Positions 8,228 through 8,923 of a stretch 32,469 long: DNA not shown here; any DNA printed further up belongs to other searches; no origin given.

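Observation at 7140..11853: Orphan three-gene ATPase module: degenerate GspE/PilB-like ATPase + small duplicated beta-protein + TPR-Clp double AAA+ protein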

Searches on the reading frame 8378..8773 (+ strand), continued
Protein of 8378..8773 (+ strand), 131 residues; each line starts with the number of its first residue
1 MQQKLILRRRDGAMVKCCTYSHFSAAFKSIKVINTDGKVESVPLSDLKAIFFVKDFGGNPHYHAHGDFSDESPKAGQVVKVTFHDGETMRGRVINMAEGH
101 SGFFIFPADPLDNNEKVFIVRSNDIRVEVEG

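Call 78: find_encoding_contigs(protein=P0019, flank=10000, max_places=1)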
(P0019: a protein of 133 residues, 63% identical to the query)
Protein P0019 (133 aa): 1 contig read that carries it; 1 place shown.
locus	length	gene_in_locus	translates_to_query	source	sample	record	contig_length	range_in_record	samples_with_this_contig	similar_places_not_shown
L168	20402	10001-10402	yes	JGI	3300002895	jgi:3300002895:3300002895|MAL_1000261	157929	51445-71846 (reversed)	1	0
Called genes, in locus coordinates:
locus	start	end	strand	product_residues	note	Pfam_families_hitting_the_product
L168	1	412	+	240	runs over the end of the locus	-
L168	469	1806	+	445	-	PF01654:Cyt_bd_oxida_I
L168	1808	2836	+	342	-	PF02322:Cyt_bd_oxida_II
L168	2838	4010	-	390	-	PF12704:MacB_PCD, PF02687:FtsX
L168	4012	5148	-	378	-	PF12704:MacB_PCD (weak), PF02687:FtsX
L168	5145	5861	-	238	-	PF00005:ABC_tran, PF13304:AAA_21 (faint)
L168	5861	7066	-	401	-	PF25919:BSH_CusB (faint), PF25917:BSH_RND, PF25973:BSH_CzcB, PF25984:BSH_YknX (weak), PF25954:Beta-barrel_RND_2, PF25967:RND-MFP_C, PF25975:CzcB_C, PF25989:YknX_C, +1 more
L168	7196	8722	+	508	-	-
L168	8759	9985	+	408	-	PF00437:T2SSE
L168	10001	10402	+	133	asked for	PF22478:DUF6982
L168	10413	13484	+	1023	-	PF14559:TPR_19 (weak), PF13432:TPR_16 (weak), PF07719:TPR_2 (weak), PF13191:AAA_16 (weak), PF17871:AAA_lid_9, PF07724:AAA_2, PF07728:AAA_5, PF10431:ClpB_D2-small, +15 more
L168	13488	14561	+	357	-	-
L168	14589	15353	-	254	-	PF13476:AAA_23 (weak), PF00005:ABC_tran, PF13304:AAA_21 (faint)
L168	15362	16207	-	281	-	PF00528:BPD_transp_1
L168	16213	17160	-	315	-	PF00528:BPD_transp_1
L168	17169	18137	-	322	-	PF12849:PBP_like_2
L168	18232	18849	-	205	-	-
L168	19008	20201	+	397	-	PF02771:Acyl-CoA_dh_N, PF02770:Acyl-CoA_dh_M, PF00441:Acyl-CoA_dh_1, PF08028:Acyl-CoA_dh_2 (weak)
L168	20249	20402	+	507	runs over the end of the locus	PF13442:Cytochrome_CBB3 (weak)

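Call 79: find_encoding_contigs(protein=P0032, flank=10000, max_places=1)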
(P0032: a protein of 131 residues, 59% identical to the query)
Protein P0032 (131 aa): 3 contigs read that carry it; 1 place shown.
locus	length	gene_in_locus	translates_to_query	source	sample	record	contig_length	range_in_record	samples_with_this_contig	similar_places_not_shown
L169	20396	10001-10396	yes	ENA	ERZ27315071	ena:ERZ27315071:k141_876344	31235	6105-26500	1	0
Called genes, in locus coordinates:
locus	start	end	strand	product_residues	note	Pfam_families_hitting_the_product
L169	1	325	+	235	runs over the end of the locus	PF01168:Ala_racemase_N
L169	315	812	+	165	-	PF05103:DivIVA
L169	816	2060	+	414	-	PF01979:Amidohydro_1, PF07969:Amidohydro_3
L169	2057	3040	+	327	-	PF01933:CofD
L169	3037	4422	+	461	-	PF00483:NTP_transferase, PF01128:IspD, PF12804:NTP_transf_3, PF25087:GMPPB_C, PF25084:LbH_EIF2B (weak), PF00132:Hexapep, PF14602:Hexapep_2 (weak)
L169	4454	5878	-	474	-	PF00801:PKD, PF18911:PKD_4, PF22352:K319L-like_PKD (faint), PF00801:PKD, PF18911:PKD_4, PF00801:PKD, PF17957:Big_7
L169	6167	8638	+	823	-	PF02739:5_3_exonuc_N, PF01367:5_3_exonuc, PF00476:DNA_pol_A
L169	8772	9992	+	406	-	PF00437:T2SSE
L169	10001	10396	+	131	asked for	PF22478:DUF6982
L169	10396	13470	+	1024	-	PF13191:AAA_16 (weak), PF23569:NBD_SMAX1, PF00004:AAA (weak), PF17871:AAA_lid_9, PF00004:AAA (weak), PF07724:AAA_2, PF07728:AAA_5, PF10431:ClpB_D2-small, +8 more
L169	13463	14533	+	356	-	-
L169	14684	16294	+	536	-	PF06418:CTP_synth_N, PF00117:GATase, PF07722:Peptidase_C26 (weak)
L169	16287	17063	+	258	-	PF00793:DAHP_synth_1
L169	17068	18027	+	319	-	PF01380:SIS, PF00571:CBS (weak)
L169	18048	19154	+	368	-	PF01098:FTSW_RODA_SPOVE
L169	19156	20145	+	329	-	PF00899:ThiF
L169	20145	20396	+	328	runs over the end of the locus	PF02606:LpxK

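Call 80: search_protein_families(library=ncbifam, proteins=[L012:11473-12546:+, L169:13463-14533:+, L015:11470-12549:+], max_evalue=1)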
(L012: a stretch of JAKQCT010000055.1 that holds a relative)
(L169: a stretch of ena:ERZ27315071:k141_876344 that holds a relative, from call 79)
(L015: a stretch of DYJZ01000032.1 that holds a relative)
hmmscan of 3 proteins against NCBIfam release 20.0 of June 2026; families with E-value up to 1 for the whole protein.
L012:11473-12546:+ (357 aa): 1 family
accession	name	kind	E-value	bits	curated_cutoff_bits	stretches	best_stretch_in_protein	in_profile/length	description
NF011923.2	PRK15394.1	equivalog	9e-37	126.9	382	1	60-347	3-287/294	4-deoxy-4-formamido-L-arabinose-phosphoundecaprenol deformylase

L169:13463-14533:+ (356 aa): 1 family
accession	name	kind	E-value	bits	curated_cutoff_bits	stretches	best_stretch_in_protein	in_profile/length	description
NF011923.2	PRK15394.1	equivalog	1.4e-35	122.9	382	1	58-346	3-287/294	4-deoxy-4-formamido-L-arabinose-phosphoundecaprenol deformylase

L015:11470-12549:+ (359 aa): 1 family
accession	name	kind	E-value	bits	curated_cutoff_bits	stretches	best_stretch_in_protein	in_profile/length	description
NF011923.2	PRK15394.1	equivalog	4.2e-40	137.8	382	1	61-352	4-290/294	4-deoxy-4-formamido-L-arabinose-phosphoundecaprenol deformylase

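Call 81: search_solved_structures(query=L012:11473-12546:+, max_evalue=1)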
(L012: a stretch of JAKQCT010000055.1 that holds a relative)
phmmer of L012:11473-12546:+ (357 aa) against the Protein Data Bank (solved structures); distinct sequences matched with E-value up to 1: 2.
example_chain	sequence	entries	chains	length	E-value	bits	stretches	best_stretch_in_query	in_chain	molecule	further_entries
8t0j_A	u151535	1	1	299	6.7e-23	84.9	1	60-347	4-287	Probable 4-deoxy-4-formamido-L-arabinose-phosphoundecaprenol deformylase ArnD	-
1q08_A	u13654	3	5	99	0.35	13.5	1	305-356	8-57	Zn(II)-responsive regulator of zntA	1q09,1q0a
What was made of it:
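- It matches ArnD over its full length (NCBIfam E 1e-35 to 4e-40; PDB 8t0j E 7e-23; calls 80, 81).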
